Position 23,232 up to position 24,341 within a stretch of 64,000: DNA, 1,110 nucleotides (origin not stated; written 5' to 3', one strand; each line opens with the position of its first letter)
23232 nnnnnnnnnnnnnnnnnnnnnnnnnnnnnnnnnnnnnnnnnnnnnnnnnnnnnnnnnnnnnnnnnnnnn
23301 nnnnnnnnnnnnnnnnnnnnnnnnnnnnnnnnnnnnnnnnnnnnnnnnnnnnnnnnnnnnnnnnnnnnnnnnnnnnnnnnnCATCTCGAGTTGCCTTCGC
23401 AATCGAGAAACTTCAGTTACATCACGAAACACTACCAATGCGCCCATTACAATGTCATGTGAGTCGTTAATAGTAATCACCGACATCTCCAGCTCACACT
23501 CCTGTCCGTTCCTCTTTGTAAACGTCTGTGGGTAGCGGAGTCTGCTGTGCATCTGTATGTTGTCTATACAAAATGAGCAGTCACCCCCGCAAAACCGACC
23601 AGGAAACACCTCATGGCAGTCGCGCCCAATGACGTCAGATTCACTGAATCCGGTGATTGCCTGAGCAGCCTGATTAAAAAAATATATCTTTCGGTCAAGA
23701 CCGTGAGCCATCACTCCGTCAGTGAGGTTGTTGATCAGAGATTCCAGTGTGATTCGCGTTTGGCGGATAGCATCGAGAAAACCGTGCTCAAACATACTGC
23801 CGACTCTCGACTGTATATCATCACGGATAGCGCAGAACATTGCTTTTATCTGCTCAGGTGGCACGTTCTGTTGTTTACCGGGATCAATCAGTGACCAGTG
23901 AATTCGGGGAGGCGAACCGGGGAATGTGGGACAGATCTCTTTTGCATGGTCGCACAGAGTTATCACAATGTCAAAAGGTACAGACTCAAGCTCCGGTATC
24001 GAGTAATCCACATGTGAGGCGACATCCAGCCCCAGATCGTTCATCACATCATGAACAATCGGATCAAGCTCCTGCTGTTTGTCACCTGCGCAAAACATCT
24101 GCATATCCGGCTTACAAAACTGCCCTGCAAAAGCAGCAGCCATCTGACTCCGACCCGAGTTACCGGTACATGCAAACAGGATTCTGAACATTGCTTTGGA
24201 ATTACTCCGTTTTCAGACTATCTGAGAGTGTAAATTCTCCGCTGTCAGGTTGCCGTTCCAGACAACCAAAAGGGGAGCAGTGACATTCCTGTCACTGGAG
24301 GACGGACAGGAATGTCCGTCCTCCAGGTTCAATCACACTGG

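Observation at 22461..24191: Sigma54 enhancer-binding protein with an ArsC/LMW-PTP-like N-terminal domain and a Cys4 PAS domain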

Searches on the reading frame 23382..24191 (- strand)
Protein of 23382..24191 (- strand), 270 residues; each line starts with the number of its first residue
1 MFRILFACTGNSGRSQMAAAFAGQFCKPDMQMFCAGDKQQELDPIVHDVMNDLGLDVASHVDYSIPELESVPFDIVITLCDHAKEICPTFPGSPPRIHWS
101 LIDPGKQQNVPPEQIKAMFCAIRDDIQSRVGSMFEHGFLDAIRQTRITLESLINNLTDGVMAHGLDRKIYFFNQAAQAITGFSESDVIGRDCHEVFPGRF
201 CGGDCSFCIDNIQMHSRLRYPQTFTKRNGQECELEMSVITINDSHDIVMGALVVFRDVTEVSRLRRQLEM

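Call 29: search_solved_structures(query=window:23382-24191:-, max_evalue=0.01, show_alignments=2)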
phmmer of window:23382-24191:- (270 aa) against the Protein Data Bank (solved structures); distinct sequences matched with E-value up to 0.01: 21.
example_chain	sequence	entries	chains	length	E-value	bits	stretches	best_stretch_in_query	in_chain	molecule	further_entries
1jl3_A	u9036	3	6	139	5.6e-19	71.8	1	4-136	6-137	ARSENATE REDUCTASE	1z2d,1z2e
2ipa_B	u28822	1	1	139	1.3e-16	64.1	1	4-136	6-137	Protein arsC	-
8p5n_A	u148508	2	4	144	1e-15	61.1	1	3-131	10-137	Low molecular weight phosphatase family protein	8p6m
1lju_A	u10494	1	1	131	7.1e-14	55.1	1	4-108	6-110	arsenate reductase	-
1ljl_A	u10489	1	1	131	1.9e-13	53.7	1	4-108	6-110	arsenate reductase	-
1jf8_A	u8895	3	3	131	1.7e-12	50.6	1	4-108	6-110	arsenate reductase | Protein arsC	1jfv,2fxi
2cd7_A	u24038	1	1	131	2.3e-12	50.1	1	4-108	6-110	PROTEIN ARSC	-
1lk0_A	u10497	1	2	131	4.6e-12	49.2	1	4-107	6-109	arsenate reductase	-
1rxe_A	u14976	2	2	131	4.2e-11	46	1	4-108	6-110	Arsenate reductase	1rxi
2l19_A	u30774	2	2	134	3.8e-09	39.6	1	2-108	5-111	Arsenate reductase | Glutaredoxin arsenate reductase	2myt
3t38_A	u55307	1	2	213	7.4e-09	38.6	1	3-108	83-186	Arsenate Reductase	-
3rh0_A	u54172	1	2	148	1.4e-08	37.7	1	3-130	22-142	ARSENATE REDUCTASE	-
2l17_A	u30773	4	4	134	2.5e-08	36.9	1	2-108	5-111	Arsenate reductase | Glutaredoxin arsenate reductase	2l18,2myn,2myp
2myu_A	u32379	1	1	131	1.6e-07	34.2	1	2-108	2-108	Glutaredoxin arsenate reductase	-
1y1l_A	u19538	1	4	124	1e-06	31.6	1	3-107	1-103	arsenate reductase (arsC)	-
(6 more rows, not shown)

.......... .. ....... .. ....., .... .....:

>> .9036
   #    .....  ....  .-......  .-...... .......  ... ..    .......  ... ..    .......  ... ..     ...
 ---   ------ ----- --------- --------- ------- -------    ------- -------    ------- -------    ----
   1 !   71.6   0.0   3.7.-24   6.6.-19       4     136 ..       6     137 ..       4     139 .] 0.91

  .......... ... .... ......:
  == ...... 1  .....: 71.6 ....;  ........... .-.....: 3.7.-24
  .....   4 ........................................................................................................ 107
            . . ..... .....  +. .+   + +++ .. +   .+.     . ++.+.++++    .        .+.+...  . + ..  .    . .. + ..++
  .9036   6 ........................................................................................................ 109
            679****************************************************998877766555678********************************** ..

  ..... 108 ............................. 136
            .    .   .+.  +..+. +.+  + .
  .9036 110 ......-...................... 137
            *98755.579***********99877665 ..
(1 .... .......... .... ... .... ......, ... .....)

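Call 30: search_protein_representatives(protein=window:23382-24191:-)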
Query: 270 residues. Proteins with E-value up to 0.001 (for the whole library): 22096; up to 1e-10: 2483; up to 1e-30: 44. The best 150 are listed.
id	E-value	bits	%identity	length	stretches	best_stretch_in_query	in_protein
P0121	1.2e-99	349.5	56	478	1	1-269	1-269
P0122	2.3e-77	276.4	53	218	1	17-232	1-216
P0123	2.1e-75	270.0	23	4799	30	148-267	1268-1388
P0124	7.2e-64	232.2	44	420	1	3-269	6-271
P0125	9.3e-53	195.7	38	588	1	2-268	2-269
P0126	1.9e-51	191.5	35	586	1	4-267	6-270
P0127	3.2e-50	187.4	36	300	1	2-268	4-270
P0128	8.7e-45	169.6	33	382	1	2-265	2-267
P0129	9.6e-45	169.5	35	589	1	2-269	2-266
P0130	4.2e-44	167.4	34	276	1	3-265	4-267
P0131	6.1e-43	163.6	32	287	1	3-268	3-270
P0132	1.6e-42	162.2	48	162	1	1-158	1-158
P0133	2.8e-42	161.4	39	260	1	77-268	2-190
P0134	4.3e-42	160.8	47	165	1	17-173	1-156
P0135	2.0e-41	158.6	25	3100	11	140-268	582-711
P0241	8.6e-23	97.5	40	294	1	140-268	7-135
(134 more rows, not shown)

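Call 43: find_related_loci(query=A2, collection=genome_contigs, flank=10000)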
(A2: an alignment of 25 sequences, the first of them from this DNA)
Query A2 (270 aa) in genome_contigs; peptide patterns used: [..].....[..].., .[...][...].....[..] (x = any residue, [..] = any of these).
139 stretches matched a pattern; 60 encode a relative of the query (tblastn E <= 1e-3); 60 distinct loci.
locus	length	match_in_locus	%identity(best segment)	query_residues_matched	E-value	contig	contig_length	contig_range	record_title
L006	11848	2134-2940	55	1-269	3e-107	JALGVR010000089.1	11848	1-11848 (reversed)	MAG: bacterium isolate Meg19_1012_Bin_198 Meg19_1012_Bin_198_scaffold_17665, whole genome shotgun sequence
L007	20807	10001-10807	56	1-269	4e-105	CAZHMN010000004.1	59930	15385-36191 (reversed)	MAG TPA_asm: uncultured bacterium isolate binchicken_co19_508 genome assembly, contig: NODE_490_length_59930_cov_9.00076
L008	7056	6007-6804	54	1-268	6e-105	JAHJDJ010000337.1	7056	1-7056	MAG: bacterium isolate Modern_marine.mb.49 Modern_marine.mb.49_k141_2326999, whole genome shotgun sequence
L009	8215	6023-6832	56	1-269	3e-104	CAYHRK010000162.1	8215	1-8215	MAG TPA_asm: uncultured Vicinamibacterales bacterium isolate ERP119705_co14_214 genome assembly, contig: NODE_13641_leng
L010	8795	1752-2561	56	1-269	3e-104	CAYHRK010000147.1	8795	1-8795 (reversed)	MAG TPA_asm: uncultured Vicinamibacterales bacterium isolate ERP119705_co14_214 genome assembly, contig: NODE_12086_leng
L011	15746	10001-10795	56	1-268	5e-103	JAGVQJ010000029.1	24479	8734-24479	MAG: Calditrichaeota bacterium isolate DeMMO3_2 c_000000078694, whole genome shotgun sequence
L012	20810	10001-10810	55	1-269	4e-103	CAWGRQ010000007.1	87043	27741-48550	MAG: Terriglobia bacterium isolate MFD05942.bin.2.344 genome assembly, contig: contig_120834, whole genome shotgun seque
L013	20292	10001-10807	54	1-269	3e-102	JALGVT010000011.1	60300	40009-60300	MAG: candidate division LCP-89 bacterium isolate Meg19_1012_Bin_459 Meg19_1012_Bin_459_scaffold_515, whole genome shotgu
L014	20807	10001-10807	55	1-269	6e-102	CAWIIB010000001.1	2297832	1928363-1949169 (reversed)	MAG: uncultured Acidobacteriota bacterium isolate MFD03804.bin.1.167 genome assembly, contig: contig_14461, whole genome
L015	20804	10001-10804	55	1-268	8e-102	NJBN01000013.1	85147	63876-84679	MAG: candidate division LCP-89 bacterium B3_LCP 144, whole genome shotgun sequence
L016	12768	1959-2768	56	1-269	5e-101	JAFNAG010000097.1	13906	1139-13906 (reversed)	MAG: Acidobacteria bacterium isolate CTSoil_012 scaffold_2216, whole genome shotgun sequence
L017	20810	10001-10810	56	1-269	3e-100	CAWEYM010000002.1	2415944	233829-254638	MAG: uncultured Acidobacteriota bacterium isolate MFD05942.bin.1.97 genome assembly, contig: contig_17819, whole genome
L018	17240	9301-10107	52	1-269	9e-100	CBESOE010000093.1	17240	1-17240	MAG TPA_asm: uncultured bacterium isolate SRR7614707_binner13_Refined_28 genome assembly, contig: ERZ25083858.285, whole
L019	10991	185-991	53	1-269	5e-98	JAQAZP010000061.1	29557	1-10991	MAG: Acidobacteriota bacterium isolate MAG_302_bin-08 302_bin-08_ctg-061, whole genome shotgun sequence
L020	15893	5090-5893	54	1-268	2e-97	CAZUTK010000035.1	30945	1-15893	MAG TPA_asm: uncultured bacterium isolate SRP290908_co1_416 genome assembly, contig: NODE_1732_length_30945_cov_7.706280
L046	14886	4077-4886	39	3-269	3e-58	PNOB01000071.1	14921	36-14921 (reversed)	MAG: Desulfobacterium sp. isolate SW.3.97 SW_1002497_14921, whole genome shotgun sequence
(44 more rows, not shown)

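Call 55: search_protein_families(library=pfam, proteins=[L046:1768-2151:+, L046:2165-3970:+, L046:6243-6458:+, L046:6591-6974:+, L046:7028-7981:+, L046:7893-9575:+, L046:9624-10214:+, L046:10257-11294:+, L046:11337-11729:+, L046:11886-12278:+], max_evalue=0.001)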
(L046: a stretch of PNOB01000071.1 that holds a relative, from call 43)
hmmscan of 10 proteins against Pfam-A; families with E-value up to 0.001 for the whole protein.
L046:1768-2151:+ (128 aa): 2 families
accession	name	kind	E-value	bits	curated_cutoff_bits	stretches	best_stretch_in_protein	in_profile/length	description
PF00072.30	Response_reg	-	1.3e-20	74.1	30.2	1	3-122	1-109/111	Response regulator receiver domain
PF23198.2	PDE8A_N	-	0.00051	20.4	29.6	1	16-81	26-92/147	PDE8A-like, N-terminal domain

L046:2165-3970:+ (602 aa): 7 families
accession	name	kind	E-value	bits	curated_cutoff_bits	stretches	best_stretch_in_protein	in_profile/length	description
PF02518.31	HATPase_c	-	8.3e-26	91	26.4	1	481-591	2-110/111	Histidine kinase-, DNA gyrase B-, and HSP90-like ATPase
PF13426.13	PAS_9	-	5.4e-20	72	27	2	135-234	1-103/103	PAS domain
PF08448.16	PAS_4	-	2e-19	70.3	23.1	2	131-235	1-108/110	PAS fold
PF13188.13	PAS_8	-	6.5e-16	58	21.8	1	14-44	5-35/65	PAS domain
PF00989.32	PAS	-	5.7e-14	52.5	22.6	0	248-286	2-40/113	PAS fold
PF14501.12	HATPase_c_5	-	6.7e-06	26.4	22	1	485-578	6-92/102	GHKL domain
PF13596.12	PAS_10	-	8.6e-05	23.6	22.1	0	130-232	4-105/106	PAS domain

L046:6243-6458:+ (72 aa): 0 families

L046:6591-6974:+ (128 aa): 1 family
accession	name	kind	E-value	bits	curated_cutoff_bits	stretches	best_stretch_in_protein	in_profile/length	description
PF00072.30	Response_reg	-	6.5e-21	75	30.2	1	7-121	1-110/111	Response regulator receiver domain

L046:7028-7981:+ (318 aa): 1 family
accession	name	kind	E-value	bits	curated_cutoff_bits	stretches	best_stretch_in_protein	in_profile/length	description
PF02665.19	Nitrate_red_gam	-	0.00018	21.7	22.9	1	91-254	42-206/217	Nitrate reductase gamma subunit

L046:7893-9575:+ (561 aa): 4 families
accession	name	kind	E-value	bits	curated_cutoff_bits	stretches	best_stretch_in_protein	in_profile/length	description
PF13183.11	Fer4_8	-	1.4e-09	38.8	27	1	132-217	2-67/68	4Fe-4S dicluster domain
PF02754.22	CCG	-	8e-08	32.7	20.6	1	421-521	1-85/85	Cysteine-rich domain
PF13534.11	Fer4_17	-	0.0001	23.2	22.2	1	135-217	2-59/61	4Fe-4S dicluster domain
PF12838.12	Fer4_7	-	0.00018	22.3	27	1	134-218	1-52/52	4Fe-4S dicluster domain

L046:9624-10214:+ (197 aa): 1 family
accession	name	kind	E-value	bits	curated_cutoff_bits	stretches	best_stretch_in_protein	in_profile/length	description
PF00072.30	Response_reg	-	2e-21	76.6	30.2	1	32-117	1-84/111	Response regulator receiver domain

L046:10257-11294:+ (346 aa): 4 families
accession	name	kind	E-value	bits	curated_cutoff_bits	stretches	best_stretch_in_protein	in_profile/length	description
PF02518.31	HATPase_c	-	3.5e-22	79.4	26.4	1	238-345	4-108/111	Histidine kinase-, DNA gyrase B-, and HSP90-like ATPase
PF14501.12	HATPase_c_5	-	9.4e-08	32.3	22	1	238-332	4-90/102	GHKL domain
PF13426.13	PAS_9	-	3.7e-05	24.4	27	1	21-114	6-102/103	PAS domain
PF13581.12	HATPase_c_2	-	0.00021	21.7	27.4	1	247-324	39-112/127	Histidine kinase-like ATPase domain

L046:11337-11729:+ (131 aa): 1 family
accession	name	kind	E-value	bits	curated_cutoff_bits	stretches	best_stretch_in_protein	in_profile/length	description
PF00072.30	Response_reg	-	9.7e-20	71.2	30.2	1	8-125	1-110/111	Response regulator receiver domain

L046:11886-12278:+ (131 aa): 0 families

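Call 72: find_homologous_proteins(query=P0241, max_evalue=1e-20)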
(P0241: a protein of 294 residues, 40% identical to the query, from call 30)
Query P0241 (294 aa): 7884 proteins with E <= 1e-20 among 8000 candidates; the best 120 are listed.
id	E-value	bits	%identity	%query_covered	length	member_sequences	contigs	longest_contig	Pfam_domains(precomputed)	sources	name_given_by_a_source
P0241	7.3e-199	678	100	100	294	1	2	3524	PF13426.14,PF13188.14,PF00158.33,PF08448.17,PF00989.32,PF14532.13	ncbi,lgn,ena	-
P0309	1.8e-150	519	88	89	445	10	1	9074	PF13426.14,PF13188.14,PF00158.33,PF25601.2,PF02954.26,PF08448.17,PF00989.32,PF14532.13,PF07728.21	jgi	-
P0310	2.1e-148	512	87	89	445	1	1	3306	PF13426.14,PF13188.14,PF00158.33,PF25601.2,PF02954.26,PF08448.17,PF00989.32,PF14532.13,PF07728.21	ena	-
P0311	4.2e-146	504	86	89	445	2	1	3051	PF13426.14,PF13188.14,PF00158.33,PF25601.2,PF02954.26,PF08448.17,PF00989.32,PF14532.13,PF07728.21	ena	-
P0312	2.2e-145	502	85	89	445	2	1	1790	PF13426.14,PF13188.14,PF00158.33,PF25601.2,PF02954.26,PF08448.17,PF00989.32,PF14532.13,PF07728.21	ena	-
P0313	1.8e-143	496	84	89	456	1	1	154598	PF13426.14,PF13188.14,PF00158.33,PF25601.2,PF02954.26,PF08448.17,PF00989.32,PF14532.13,PF07728.21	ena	-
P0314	3.0e-143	495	84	89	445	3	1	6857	PF13426.14,PF13188.14,PF00158.33,PF25601.2,PF02954.26,PF08448.17,PF00989.32,PF14532.13,PF07728.21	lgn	-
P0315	1.1e-141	490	83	89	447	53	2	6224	PF13426.14,PF13188.14,PF00158.33,PF25601.2,PF02954.26,PF08448.17,PF00989.32,PF14532.13,PF07728.21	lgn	-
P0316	3.0e-140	485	83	89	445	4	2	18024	PF13426.14,PF13188.14,PF00158.33,PF25601.2,PF02954.26,PF08448.17,PF00989.32,PF14532.13,PF07728.21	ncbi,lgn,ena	-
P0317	3.0e-138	479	81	89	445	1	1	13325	PF13426.14,PF13188.14,PF00158.33,PF25601.2,PF02954.26,PF08448.17,PF00989.32,PF14532.13,PF07728.21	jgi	-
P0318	7.1e-137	474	81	89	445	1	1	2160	PF13426.14,PF13188.14,PF00158.33,PF25601.2,PF02954.26,PF08448.17,PF00989.32,PF14532.13,PF07728.21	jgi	jgi:PAS domain S-box-containing protein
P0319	6.8e-136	471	81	89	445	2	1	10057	PF13426.14,PF13188.14,PF00158.33,PF25601.2,PF02954.26,PF08448.17,PF00989.32,PF14532.13,PF07728.21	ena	-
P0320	5.1e-134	465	79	89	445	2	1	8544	PF13426.14,PF13188.14,PF00158.33,PF25601.2,PF02954.26,PF08448.17,PF00989.32,PF14532.13,PF07728.21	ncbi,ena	-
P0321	5.8e-133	461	79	89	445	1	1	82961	PF13426.14,PF13188.14,PF00158.33,PF25601.2,PF02954.26,PF08448.17,PF00989.32,PF14532.13,PF07728.21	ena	-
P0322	2.3e-131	456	75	93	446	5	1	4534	PF13426.14,PF13188.14,PF00158.33,PF25601.2,PF02954.26,PF08448.17,PF00989.32,PF14532.13,PF07728.21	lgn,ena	-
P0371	1.3e-112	394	66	89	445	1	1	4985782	PF13426.14,PF13188.14,PF00158.33,PF25601.2,PF02954.26,PF08448.17,PF00989.32,PF14532.13,PF07728.21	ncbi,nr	ncbi:MAG: sigma 54-interacting transcriptional regulator [Desulfobacteraceae bacterium]|nr:MAG: sigm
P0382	7.7e-112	392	62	94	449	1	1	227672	PF13426.14,PF13188.14,PF00158.33,PF25601.2,PF02954.26,PF08448.17,PF00989.32,PF14532.13,PF07728.21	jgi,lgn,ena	-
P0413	6.6e-111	389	67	89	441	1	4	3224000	PF13426.14,PF13188.14,PF00158.33,PF25601.2,PF02954.26,PF08448.17,PF00989.32,PF14532.13,PF07728.21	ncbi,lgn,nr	ncbi:MAG: sigma 54-interacting transcriptional regulator [Deltaproteobacteria bacterium]|nr:MAG: sig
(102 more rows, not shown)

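Call 73: find_encoding_contigs(protein=P0371, flank=5000, max_places=1)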
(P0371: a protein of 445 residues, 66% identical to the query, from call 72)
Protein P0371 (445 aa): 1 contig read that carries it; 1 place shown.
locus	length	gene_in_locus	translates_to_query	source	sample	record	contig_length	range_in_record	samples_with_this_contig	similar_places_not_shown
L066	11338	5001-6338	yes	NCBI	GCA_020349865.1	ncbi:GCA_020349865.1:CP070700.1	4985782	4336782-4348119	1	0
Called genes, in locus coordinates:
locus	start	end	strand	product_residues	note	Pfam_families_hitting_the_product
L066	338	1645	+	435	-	PF00512:HisKA (faint), PF12860:PAS_7 (faint), PF13188:PAS_8 (weak), PF02518:HATPase_c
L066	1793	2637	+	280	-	PF03063:Prismane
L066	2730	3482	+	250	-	PF01966:HD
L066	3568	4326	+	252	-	PF00037:Fer4 (faint), PF12837:Fer4_6 (weak), PF13237:Fer4_10, PF14697:Fer4_21 (weak), PF12838:Fer4_7 (weak), PF13187:Fer4_9 (faint), PF27217:AF_0155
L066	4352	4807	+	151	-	PF13686:DrsE_2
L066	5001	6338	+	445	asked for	PF00989:PAS, PF13188:PAS_8, PF08448:PAS_4, PF13426:PAS_9, PF00158:Sigma54_activat, PF14532:Sigma54_activ_2, PF25601:AAA_lid_14, PF02954:HTH_8, +1 more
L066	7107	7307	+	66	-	-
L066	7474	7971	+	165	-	PF02915:Rubrerythrin, PF21349:RUBY_RBDX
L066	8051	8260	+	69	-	PF00301:Rubredoxin, PF21349:RUBY_RBDX (faint)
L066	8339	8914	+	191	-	PF00210:Ferritin, PF02915:Rubrerythrin, PF23458:DUF7130, PF21349:RUBY_RBDX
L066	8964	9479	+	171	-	PF00578:AhpC-TSA, PF08534:Redoxin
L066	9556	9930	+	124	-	PF06397:Desulfoferrod_N, PF01880:Desulfoferrodox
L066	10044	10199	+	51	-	PF21349:RUBY_RBDX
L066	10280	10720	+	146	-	PF12724:Flavodoxin_5, PF00258:Flavodoxin_1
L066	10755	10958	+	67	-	PF08271:Zn_Ribbon_TF (weak)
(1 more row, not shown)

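Call 74: find_encoding_contigs(protein=P0413, flank=5000, max_places=1)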
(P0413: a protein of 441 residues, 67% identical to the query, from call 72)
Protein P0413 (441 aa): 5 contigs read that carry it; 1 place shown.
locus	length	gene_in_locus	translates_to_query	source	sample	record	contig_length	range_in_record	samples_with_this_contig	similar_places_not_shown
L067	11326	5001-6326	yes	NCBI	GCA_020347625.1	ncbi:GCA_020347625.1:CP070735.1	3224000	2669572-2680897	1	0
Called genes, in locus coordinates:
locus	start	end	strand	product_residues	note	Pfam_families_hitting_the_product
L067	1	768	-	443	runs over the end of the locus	PF07728:AAA_5 (weak), PF17863:AAA_lid_2 (weak)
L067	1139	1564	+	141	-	PF00571:CBS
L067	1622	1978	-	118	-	PF07238:PilZ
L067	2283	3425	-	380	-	PF04055:Radical_SAM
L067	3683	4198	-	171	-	PF03266:NTPase_1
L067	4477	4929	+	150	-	PF09055:Sod_Ni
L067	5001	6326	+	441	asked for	PF00989:PAS, PF13188:PAS_8, PF08448:PAS_4, PF13426:PAS_9, PF00158:Sigma54_activat, PF14532:Sigma54_activ_2, PF25601:AAA_lid_14, PF02954:HTH_8, +1 more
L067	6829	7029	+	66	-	-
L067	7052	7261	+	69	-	PF00301:Rubredoxin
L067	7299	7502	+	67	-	-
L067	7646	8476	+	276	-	PF04060:FeS, PF12654:DUF3786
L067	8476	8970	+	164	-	PF02915:Rubrerythrin, PF21349:RUBY_RBDX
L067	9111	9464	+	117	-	-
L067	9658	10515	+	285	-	PF00210:Ferritin (weak)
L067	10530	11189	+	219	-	PF01965:DJ-1_PfpI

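Call 77: find_encoding_contigs(protein=P0313, flank=5000, max_places=1)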
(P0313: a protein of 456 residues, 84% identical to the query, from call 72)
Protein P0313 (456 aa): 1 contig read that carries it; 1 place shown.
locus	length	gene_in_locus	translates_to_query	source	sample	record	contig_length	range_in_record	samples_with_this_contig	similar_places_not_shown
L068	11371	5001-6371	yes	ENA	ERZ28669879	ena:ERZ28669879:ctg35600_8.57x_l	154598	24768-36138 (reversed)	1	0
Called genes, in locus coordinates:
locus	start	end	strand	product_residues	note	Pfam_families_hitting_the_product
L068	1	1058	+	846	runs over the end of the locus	PF00324:AA_permease, PF13520:AA_permease_2, PF03522:SLC12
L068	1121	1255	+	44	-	-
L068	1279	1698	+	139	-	-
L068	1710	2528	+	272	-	PF00535:Glycos_transf_2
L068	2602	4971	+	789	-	PF00912:Transgly, PF17092:PCB_OB, PF00905:Transpeptidase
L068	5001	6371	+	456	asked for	PF00989:PAS, PF13188:PAS_8, PF08448:PAS_4, PF13426:PAS_9, PF00158:Sigma54_activat, PF14532:Sigma54_activ_2, PF25601:AAA_lid_14, PF02954:HTH_8, +1 more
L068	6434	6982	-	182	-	PF10050:DUF2284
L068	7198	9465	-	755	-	PF02543:Carbam_trans_N, PF16861:Carbam_trans_C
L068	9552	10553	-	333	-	PF00291:PALP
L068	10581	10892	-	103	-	-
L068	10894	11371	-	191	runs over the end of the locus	PF01966:HD (weak)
